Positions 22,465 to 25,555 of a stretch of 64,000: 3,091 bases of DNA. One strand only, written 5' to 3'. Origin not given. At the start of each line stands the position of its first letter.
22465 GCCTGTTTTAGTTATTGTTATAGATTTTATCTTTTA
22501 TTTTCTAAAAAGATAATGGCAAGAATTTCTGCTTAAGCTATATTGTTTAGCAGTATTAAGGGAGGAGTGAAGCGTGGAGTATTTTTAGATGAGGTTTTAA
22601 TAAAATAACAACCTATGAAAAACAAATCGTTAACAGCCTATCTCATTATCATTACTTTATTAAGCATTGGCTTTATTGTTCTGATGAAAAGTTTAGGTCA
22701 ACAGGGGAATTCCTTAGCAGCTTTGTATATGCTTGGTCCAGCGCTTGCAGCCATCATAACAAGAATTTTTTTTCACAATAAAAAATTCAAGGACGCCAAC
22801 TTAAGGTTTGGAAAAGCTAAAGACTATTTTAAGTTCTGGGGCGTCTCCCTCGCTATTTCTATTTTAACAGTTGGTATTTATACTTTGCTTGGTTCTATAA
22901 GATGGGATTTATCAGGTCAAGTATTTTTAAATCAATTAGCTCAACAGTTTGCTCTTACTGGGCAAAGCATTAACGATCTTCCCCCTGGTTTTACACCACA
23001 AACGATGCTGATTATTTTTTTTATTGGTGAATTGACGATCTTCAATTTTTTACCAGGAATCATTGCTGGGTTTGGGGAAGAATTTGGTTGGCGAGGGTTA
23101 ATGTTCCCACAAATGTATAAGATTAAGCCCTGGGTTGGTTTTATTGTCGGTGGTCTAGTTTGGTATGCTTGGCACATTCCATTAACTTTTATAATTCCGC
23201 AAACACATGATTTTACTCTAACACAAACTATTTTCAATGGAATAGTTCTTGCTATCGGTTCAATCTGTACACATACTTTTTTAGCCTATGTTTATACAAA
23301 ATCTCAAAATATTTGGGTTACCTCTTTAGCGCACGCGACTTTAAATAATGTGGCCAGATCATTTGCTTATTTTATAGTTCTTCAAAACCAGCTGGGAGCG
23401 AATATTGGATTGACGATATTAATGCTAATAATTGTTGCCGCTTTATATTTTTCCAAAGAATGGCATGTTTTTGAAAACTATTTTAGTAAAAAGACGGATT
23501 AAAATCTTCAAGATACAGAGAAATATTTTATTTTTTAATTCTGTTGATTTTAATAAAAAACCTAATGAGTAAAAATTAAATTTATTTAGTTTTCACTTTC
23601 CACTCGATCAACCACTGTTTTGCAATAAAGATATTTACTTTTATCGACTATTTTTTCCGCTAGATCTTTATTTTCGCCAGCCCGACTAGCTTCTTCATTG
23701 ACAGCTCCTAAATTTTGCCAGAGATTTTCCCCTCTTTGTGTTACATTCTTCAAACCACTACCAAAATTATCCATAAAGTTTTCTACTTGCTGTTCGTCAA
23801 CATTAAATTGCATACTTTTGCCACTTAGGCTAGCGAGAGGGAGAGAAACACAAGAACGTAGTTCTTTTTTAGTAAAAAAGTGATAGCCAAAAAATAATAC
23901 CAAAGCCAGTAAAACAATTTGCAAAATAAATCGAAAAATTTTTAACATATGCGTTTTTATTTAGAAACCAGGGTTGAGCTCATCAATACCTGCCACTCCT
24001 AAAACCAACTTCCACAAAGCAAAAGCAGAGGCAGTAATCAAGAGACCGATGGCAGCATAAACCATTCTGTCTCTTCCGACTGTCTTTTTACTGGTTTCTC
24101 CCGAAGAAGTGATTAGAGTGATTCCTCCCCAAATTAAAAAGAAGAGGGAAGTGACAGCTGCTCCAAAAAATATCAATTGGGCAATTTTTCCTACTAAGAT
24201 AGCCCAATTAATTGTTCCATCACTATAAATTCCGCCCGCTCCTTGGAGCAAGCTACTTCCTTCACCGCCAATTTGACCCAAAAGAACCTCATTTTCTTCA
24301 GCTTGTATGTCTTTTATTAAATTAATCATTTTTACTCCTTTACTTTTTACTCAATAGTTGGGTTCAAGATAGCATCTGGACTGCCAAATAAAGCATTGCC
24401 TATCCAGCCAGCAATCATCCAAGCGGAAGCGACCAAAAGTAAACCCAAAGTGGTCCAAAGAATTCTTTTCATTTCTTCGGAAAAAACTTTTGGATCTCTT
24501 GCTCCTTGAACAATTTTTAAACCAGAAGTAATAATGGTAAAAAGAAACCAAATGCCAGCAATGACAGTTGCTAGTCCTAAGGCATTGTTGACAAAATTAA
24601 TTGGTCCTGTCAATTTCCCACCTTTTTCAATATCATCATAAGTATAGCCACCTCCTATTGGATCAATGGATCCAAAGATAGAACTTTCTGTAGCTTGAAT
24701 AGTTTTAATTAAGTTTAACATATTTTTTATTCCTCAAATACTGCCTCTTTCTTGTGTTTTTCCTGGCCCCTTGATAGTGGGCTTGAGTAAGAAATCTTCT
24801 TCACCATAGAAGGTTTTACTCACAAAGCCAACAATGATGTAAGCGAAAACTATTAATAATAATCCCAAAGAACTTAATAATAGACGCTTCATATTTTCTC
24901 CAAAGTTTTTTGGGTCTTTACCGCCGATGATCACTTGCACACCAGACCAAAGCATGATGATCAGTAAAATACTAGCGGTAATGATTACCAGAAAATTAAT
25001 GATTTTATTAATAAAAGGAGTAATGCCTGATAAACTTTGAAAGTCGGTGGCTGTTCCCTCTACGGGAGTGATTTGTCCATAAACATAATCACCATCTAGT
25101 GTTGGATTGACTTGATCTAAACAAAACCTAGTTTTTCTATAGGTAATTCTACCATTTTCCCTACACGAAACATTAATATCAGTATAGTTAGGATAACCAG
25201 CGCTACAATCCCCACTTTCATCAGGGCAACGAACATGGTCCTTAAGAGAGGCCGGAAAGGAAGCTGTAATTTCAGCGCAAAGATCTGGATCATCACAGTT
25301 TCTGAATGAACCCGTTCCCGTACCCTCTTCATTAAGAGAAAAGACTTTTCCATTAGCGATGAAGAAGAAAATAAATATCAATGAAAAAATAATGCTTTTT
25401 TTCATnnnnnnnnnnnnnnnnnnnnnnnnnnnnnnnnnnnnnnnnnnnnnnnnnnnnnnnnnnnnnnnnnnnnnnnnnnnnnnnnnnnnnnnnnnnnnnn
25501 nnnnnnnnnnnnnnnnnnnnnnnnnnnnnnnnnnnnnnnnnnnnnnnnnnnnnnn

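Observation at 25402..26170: Exact 365-bp tandem duplication creating two identical pilin-like genes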

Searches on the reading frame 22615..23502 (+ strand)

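Call 4: search_protein_families(library=pfam, proteins=[window:22615-23502:+], max_evalue=0.1)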
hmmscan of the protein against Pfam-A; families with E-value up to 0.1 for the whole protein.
window:22615-23502:+ (295 aa): 2 families
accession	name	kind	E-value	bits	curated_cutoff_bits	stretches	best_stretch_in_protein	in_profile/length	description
PF02517.21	Rce1-like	-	2.9e-14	53.6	22.4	1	142-244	6-91/93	Type II CAAX prenyl endopeptidase Rce1-like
PF05987.18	DUF898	-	0.0036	16.9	28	1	66-91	8-33/336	Bacterial protein of unknown function (DUF898)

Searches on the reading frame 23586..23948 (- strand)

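Call 4: search_protein_families(library=pfam, proteins=[window:23586-23948:-], max_evalue=0.1)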
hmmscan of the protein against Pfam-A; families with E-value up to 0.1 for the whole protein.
window:23586-23948:- (120 aa): 1 family
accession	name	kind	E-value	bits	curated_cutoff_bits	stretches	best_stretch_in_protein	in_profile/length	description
PF19684.4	DUF6186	-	0.023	15.5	25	1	9-26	19-36/37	Family of unknown function (DUF6186)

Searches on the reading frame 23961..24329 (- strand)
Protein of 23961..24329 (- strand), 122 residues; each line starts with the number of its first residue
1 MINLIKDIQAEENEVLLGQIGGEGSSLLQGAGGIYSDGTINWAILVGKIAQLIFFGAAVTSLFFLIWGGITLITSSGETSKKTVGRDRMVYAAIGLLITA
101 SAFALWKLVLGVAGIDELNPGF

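Call 4: search_protein_families(library=pfam, proteins=[window:23961-24329:-], max_evalue=0.1)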
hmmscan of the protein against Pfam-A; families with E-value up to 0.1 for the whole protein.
window:23961-24329:- (122 aa): 3 families
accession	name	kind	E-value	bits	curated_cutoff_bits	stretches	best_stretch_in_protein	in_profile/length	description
PF18895.5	T4SS_pilin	-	0.00011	22.7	26.6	1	48-105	11-67/71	Type IV secretion system pilin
PF20556.3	DUF6768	-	0.0036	17.4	27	1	4-60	7-60/123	Family of unknown function (DUF6768)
PF07786.18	HGSNAT_cat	-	0.099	12.6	22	0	53-104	41-92/222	Heparan-alpha-glucosaminide N-acetyltransferase, catalytic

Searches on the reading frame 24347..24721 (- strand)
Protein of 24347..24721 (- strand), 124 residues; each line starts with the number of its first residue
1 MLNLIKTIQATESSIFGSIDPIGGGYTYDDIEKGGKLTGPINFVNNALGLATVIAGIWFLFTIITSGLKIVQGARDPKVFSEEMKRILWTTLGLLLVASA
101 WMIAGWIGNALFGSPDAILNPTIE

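Call 4: search_protein_families(library=pfam, proteins=[window:24347-24721:-], max_evalue=0.1)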
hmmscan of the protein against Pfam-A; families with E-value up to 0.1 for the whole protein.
window:24347-24721:- (124 aa): 3 families
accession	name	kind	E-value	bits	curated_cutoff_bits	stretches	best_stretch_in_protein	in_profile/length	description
PF18895.5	T4SS_pilin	-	6e-08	33.1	26.6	1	42-107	7-71/71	Type IV secretion system pilin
PF20312.3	DUF6608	-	0.021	15.2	24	1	51-96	10-56/131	Family of unknown function (DUF6608)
PF11188.13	DUF2975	-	0.05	14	27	1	49-114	20-85/130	Protein of unknown function (DUF2975)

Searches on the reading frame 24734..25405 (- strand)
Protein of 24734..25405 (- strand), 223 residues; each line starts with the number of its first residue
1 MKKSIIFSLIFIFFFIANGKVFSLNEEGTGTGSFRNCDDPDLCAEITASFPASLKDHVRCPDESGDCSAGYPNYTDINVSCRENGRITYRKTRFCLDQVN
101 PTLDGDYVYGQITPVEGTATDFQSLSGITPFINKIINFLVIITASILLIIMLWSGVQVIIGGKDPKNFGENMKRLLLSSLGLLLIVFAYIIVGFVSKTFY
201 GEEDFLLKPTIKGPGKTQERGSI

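Call 4: search_protein_families(library=pfam, proteins=[window:24734-25405:-], max_evalue=0.1)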
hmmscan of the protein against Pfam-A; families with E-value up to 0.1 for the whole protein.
window:24734-25405:- (223 aa): 4 families
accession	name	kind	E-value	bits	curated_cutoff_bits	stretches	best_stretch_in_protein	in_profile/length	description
PF18895.5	T4SS_pilin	-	1.3e-06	28.9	26.6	1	127-195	4-71/71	Type IV secretion system pilin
PF04956.18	TrbC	-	0.00079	20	27.9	1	123-193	34-96/98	TrbC/VIRB2 pilin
PF06664.17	WLS-like_TM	-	0.044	13.5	28.3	1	132-198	148-215/247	Wntless-like, transmembrane domain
PF07331.16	TctB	-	0.094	13.3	29.1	1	126-199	29-96/137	Tripartite tricarboxylate transporter TctB family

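Call 22: find_encoding_contigs(protein=window:24734-25405:-, flank=4000, max_places=10)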
Protein window:24734-25405:- (223 aa): 4 contigs read that carry it; 3 places shown.
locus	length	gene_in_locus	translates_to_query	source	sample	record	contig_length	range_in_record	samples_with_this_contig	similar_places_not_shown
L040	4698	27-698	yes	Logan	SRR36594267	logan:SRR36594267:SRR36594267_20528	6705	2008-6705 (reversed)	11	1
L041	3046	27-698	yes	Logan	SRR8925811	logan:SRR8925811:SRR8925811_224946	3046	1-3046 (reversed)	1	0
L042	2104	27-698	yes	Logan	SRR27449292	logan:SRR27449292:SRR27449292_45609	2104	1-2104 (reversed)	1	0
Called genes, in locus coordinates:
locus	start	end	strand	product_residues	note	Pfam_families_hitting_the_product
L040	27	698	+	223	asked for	PF18895:T4SS_pilin (weak)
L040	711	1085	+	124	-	PF18895:T4SS_pilin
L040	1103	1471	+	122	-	-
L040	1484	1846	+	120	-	-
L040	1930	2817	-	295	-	PF02517:Rce1-like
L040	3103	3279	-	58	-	-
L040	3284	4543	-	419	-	PF00162:PGK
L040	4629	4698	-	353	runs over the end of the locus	PF06745:ATPase (weak), PF00154:RecA_N, PF08423:Rad51, PF13481:AAA_25 (faint), PF27531:MT3502_N (weak), PF21096:RecA_C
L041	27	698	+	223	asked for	PF18895:T4SS_pilin (weak)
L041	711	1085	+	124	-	PF18895:T4SS_pilin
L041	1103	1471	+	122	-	-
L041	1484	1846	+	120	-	-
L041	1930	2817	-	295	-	PF02517:Rce1-like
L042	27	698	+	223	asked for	PF18895:T4SS_pilin (weak)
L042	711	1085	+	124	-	PF18895:T4SS_pilin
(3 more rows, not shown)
